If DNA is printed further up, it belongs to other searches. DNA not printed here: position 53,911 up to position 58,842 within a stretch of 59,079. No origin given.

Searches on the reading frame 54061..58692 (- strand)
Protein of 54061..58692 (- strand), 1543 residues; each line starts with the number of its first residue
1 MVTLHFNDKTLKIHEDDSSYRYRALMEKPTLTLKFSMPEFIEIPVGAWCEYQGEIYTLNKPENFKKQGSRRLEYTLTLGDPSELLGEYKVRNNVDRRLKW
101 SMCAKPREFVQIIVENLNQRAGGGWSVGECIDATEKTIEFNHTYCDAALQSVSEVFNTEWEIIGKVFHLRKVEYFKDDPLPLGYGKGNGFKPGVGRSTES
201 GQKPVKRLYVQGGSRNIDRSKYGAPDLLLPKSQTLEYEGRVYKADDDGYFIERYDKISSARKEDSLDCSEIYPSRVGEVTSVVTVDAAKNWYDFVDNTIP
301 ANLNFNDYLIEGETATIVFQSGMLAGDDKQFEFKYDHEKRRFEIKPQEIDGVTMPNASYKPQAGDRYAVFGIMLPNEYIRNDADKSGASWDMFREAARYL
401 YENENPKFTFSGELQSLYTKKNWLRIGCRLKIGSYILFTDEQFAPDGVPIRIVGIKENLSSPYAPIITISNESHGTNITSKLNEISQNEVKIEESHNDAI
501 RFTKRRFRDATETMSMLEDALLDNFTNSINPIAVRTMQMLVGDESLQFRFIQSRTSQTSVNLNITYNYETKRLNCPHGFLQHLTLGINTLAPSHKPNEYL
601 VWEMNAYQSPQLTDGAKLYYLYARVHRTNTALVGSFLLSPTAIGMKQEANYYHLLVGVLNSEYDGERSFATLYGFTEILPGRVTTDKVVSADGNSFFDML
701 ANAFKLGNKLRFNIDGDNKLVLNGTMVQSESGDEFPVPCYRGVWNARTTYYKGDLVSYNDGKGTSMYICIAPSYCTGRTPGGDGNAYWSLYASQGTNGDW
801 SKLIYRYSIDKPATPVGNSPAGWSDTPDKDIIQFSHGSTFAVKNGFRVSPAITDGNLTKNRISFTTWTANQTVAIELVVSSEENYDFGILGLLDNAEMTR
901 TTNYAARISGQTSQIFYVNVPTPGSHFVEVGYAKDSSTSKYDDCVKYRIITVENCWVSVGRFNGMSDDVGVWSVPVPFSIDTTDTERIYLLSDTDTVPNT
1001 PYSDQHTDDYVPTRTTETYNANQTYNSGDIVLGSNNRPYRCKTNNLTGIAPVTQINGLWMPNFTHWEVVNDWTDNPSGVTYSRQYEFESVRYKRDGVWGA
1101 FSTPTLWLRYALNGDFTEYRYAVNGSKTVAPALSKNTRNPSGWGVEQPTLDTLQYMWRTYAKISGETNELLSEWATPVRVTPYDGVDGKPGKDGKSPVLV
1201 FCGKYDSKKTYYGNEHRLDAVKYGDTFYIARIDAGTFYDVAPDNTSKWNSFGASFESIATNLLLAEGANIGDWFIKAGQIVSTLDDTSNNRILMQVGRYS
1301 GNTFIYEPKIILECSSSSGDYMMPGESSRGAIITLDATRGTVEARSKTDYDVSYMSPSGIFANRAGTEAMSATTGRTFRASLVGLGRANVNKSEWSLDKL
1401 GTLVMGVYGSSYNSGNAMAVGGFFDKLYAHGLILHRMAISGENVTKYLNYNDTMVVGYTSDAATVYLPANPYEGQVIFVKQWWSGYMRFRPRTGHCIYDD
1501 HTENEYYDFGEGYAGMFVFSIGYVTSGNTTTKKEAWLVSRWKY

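Call 41: search_protein_families(library=phrogs, proteins=[window:54061-58692:-], max_evalue=0.00001)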
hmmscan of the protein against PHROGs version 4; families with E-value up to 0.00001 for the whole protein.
window:54061-58692:- (1543 aa): 6 families
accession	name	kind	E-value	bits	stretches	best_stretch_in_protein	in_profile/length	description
phrog_15074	-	unknown function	0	1172.9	3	4-844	3-870/1773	-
phrog_19846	-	unknown function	8.5e-171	571.3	1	4-721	12-699/1272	-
phrog_22546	-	unknown function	4e-153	512.8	1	8-700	11-733/1386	-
phrog_17422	-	unknown function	1.2e-57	196.5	1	9-491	11-480/961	-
phrog_31303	-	unknown function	1.7e-37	129.7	1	105-700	121-689/980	-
phrog_19691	-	head and packaging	7.4e-26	92.1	1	1192-1478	296-567/623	virion structural protein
